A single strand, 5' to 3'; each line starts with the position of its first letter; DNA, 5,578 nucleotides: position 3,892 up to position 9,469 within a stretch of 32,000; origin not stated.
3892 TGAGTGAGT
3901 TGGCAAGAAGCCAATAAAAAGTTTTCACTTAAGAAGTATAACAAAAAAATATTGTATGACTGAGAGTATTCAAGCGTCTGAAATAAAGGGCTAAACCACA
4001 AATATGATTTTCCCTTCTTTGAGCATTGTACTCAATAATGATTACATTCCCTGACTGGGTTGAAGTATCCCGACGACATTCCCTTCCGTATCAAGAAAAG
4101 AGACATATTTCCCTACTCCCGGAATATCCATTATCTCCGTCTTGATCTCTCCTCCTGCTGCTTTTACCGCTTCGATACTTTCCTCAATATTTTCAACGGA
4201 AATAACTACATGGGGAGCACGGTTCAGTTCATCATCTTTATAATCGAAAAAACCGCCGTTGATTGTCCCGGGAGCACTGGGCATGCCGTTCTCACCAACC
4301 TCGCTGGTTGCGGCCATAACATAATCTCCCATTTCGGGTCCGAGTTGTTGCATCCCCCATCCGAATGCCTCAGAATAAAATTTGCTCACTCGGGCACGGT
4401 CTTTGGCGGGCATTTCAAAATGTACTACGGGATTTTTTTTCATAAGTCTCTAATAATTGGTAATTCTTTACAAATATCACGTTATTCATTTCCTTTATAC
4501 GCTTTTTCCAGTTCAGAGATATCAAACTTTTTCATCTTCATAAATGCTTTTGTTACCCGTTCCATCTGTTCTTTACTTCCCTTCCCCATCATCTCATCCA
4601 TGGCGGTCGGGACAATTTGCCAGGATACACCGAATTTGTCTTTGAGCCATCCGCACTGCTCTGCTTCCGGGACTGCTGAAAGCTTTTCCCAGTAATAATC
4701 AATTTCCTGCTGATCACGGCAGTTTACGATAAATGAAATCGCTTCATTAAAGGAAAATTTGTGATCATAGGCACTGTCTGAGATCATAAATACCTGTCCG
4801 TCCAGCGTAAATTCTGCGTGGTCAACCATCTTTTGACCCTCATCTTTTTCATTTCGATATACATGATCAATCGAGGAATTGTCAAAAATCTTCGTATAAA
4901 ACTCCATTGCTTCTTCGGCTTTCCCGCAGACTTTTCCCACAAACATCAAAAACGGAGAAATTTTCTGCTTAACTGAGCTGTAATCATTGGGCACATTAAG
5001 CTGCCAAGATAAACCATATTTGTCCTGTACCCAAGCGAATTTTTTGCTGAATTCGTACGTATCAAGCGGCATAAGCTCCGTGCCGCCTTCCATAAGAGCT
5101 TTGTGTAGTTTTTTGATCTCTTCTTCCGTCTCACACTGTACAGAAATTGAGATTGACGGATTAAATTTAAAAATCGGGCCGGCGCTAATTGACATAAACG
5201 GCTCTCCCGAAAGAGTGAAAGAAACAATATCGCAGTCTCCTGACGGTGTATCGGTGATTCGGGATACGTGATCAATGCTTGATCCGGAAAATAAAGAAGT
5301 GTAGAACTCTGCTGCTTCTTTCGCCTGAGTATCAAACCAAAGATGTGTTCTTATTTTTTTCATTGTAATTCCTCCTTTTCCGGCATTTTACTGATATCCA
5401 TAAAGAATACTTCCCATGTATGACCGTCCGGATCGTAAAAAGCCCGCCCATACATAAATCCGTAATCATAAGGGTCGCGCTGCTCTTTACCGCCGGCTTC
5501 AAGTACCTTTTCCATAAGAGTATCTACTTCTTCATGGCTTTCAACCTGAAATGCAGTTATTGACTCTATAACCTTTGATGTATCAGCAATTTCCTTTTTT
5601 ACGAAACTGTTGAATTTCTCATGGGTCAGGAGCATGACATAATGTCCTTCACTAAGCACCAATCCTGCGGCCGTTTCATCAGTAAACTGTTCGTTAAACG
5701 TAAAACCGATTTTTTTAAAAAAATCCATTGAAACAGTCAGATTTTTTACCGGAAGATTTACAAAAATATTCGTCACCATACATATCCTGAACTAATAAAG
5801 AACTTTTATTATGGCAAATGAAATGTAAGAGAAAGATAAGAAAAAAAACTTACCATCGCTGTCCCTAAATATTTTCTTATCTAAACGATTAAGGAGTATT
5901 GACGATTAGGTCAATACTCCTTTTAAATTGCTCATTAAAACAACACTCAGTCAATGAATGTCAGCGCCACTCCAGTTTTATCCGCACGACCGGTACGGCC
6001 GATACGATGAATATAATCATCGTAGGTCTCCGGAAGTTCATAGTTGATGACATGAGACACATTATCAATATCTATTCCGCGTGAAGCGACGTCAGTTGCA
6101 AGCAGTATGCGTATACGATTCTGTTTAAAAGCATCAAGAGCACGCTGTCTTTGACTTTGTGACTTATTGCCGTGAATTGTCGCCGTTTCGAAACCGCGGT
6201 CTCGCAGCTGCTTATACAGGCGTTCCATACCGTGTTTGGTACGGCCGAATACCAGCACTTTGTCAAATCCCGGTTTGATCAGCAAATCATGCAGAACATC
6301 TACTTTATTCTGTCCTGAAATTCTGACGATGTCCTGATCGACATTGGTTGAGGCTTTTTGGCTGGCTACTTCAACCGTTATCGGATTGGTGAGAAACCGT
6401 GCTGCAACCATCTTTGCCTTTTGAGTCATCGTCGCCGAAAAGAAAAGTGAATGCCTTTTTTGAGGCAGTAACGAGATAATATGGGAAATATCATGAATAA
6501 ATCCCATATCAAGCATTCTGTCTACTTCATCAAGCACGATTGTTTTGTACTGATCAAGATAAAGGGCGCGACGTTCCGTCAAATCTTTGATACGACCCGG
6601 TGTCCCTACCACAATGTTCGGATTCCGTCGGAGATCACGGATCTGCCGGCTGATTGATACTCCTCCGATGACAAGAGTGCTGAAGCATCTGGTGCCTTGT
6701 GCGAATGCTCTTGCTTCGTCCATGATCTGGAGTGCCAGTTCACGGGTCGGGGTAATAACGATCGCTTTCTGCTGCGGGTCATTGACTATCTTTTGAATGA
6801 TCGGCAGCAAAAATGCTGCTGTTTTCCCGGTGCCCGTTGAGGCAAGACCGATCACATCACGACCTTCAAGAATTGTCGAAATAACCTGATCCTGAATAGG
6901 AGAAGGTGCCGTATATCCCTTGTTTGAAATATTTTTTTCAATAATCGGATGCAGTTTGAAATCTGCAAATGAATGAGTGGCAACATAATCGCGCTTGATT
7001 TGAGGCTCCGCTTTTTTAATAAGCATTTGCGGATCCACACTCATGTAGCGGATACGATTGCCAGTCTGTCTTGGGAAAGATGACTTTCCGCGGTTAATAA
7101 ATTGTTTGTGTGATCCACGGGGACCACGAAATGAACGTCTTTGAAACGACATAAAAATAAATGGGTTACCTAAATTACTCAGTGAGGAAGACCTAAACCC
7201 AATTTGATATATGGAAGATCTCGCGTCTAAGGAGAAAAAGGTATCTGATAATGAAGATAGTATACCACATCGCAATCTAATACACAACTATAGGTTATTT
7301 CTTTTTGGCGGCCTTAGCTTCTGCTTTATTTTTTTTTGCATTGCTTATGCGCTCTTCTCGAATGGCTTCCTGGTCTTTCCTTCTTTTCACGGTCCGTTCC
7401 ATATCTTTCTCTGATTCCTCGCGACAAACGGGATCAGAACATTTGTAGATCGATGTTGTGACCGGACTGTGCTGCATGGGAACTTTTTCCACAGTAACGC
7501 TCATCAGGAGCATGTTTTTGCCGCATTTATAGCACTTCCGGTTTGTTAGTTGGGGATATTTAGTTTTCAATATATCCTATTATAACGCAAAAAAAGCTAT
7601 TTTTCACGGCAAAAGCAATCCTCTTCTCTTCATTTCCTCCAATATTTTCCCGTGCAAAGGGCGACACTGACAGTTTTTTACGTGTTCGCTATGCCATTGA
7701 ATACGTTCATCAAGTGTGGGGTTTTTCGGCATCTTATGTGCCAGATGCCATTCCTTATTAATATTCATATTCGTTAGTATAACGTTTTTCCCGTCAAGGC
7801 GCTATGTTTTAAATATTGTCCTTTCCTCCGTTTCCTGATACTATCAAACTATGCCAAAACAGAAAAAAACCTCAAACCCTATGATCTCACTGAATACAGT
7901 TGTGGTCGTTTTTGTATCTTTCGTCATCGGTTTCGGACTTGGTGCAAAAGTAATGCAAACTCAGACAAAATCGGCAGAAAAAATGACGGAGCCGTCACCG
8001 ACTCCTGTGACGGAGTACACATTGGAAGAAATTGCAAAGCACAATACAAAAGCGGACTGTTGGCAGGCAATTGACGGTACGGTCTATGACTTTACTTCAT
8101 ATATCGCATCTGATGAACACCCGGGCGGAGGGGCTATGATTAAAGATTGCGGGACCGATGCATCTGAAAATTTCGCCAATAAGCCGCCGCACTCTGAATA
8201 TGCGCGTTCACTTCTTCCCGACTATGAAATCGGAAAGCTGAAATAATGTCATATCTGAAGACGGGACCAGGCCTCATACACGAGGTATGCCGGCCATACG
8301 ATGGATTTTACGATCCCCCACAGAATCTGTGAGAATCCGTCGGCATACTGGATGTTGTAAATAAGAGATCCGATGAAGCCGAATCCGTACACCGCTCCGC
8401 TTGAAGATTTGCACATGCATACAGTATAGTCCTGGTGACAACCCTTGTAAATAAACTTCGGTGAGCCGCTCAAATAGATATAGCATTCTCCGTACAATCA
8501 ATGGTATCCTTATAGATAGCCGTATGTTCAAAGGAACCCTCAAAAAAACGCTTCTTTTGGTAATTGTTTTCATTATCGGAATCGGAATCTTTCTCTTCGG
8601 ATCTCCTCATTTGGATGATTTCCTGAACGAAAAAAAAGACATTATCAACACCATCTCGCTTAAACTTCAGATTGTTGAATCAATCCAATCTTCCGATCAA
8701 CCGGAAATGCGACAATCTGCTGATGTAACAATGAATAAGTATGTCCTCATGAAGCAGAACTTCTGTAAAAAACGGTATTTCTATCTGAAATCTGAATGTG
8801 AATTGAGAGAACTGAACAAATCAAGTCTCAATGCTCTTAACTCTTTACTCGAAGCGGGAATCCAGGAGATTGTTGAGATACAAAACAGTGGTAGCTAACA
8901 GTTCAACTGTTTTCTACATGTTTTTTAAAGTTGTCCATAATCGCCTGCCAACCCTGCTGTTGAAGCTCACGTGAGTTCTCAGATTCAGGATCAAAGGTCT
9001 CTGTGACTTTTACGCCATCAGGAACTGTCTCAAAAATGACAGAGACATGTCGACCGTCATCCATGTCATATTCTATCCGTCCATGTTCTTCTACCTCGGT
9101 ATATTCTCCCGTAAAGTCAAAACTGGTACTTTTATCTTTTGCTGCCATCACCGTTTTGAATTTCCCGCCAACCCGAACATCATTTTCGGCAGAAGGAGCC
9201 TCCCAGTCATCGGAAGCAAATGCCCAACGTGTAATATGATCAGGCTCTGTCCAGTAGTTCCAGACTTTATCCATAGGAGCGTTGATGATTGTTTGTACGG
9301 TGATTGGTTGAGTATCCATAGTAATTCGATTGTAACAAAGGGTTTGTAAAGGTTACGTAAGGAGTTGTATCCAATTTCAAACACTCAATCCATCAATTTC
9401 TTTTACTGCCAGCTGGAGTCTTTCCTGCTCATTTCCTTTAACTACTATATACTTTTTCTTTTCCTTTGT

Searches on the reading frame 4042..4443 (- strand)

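Call 30: search_protein_families(library=pfam, proteins=[window:4042-4443:-], max_evalue=0.001)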
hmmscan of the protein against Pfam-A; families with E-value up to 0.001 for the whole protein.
window:4042-4443:- (133 aa): 3 families
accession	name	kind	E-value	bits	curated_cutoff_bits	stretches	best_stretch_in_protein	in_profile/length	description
PF00903.31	Glyoxalase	-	1.4e-09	38.8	20.6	1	7-124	3-119/121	Glyoxalase/Bleomycin resistance protein/Dioxygenase superfamily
PF22677.2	Ble-like_N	-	3.9e-07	30.2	24.5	1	6-46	2-40/41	Bleomycin resistance protein-like N-terminal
PF18029.7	Glyoxalase_6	-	0.00014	22.9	23.6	1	13-123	6-102/106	Glyoxalase-like domain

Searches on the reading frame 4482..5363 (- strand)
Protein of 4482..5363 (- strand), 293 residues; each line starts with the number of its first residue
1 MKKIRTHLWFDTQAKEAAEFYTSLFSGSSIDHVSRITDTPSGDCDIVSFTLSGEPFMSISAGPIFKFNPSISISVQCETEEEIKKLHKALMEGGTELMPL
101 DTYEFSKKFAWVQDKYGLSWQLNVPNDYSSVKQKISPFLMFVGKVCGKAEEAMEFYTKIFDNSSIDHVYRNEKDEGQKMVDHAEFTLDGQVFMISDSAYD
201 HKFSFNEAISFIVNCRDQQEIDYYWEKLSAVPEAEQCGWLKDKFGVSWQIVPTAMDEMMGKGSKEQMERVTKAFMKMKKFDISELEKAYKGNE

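Call 30: search_protein_families(library=pfam, proteins=[window:4482-5363:-], max_evalue=0.001)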
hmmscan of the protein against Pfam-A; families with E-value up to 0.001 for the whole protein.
window:4482-5363:- (293 aa): 2 families
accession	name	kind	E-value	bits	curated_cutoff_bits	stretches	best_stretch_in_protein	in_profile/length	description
PF06983.19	3-dmu-9_3-mt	-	7.5e-74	246.1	24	2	133-251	1-116/116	3-demethylubiquinone-9 3-methyltransferase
PF00903.31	Glyoxalase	-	3.4e-08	34.3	20.6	0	12-122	10-121/121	Glyoxalase/Bleomycin resistance protein/Dioxygenase superfamily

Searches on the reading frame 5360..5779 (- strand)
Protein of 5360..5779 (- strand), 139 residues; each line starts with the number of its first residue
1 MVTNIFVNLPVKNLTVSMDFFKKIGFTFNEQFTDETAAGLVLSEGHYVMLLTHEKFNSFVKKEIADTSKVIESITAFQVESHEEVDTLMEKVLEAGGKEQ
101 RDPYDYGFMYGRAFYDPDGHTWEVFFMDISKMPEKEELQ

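Call 30: search_protein_families(library=pfam, proteins=[window:5360-5779:-], max_evalue=0.001)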
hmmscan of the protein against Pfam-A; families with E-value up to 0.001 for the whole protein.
window:5360-5779:- (139 aa): 1 family
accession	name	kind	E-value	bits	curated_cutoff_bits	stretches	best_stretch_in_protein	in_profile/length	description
PF00903.31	Glyoxalase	-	1.3e-10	42.2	20.6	1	7-124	5-121/121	Glyoxalase/Bleomycin resistance protein/Dioxygenase superfamily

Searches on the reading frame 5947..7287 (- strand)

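Call 30: search_protein_families(library=pfam, proteins=[window:5947-7287:-], max_evalue=0.001)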
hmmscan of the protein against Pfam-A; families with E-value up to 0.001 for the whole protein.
window:5947-7287:- (446 aa): 4 families
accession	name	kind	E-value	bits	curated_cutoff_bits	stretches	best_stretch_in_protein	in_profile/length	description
PF00270.35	DEAD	-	2.5e-50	170.9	26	1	129-293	1-166/167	DEAD/DEAH box helicase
PF00271.37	Helicase_C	-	1.8e-32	112.3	23.5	1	328-435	2-109/110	Helicase conserved C-terminal domain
PF04851.21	ResIII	-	2.8e-09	37.5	22.5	1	132-287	8-162/164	Type III restriction enzyme, res subunit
PF13245.12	AAA_19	-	0.00037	21.1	25.1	0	133-277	2-117/134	AAA domain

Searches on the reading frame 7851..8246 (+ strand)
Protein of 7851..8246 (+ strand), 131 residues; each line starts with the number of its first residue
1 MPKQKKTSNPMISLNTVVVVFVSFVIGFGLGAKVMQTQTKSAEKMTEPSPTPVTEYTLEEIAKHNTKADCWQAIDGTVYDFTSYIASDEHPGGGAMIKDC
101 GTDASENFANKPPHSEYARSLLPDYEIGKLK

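Call 30: search_protein_families(library=pfam, proteins=[window:7851-8246:+], max_evalue=0.001)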
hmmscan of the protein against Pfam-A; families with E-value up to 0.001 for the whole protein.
window:7851-8246:+ (131 aa): 1 family
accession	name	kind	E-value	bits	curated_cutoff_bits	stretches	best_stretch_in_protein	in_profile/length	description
PF00173.33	Cyt-b5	-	6.3e-20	71.4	23.7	1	57-131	1-74/74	Cytochrome b5-like Heme/Steroid binding domain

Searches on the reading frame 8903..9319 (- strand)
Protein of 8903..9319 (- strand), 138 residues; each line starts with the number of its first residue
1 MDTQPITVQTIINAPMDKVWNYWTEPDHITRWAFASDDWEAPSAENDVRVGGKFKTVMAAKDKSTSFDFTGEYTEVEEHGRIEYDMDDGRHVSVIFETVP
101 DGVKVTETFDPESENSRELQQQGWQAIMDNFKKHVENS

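Call 30: search_protein_families(library=pfam, proteins=[window:8903-9319:-], max_evalue=0.001)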
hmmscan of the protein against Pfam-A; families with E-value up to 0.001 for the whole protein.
window:8903-9319:- (138 aa): 2 families
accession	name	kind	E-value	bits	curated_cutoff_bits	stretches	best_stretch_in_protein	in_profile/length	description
PF08327.17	AHSA1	-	3.8e-25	89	22.1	1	13-136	1-125/125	Activator of Hsp90 ATPase homolog 1-like protein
PF10604.15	Polyketide_cyc2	-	3.2e-09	37.7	27.4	1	6-136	4-142/142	Polyketide cyclase / dehydrase and lipid transport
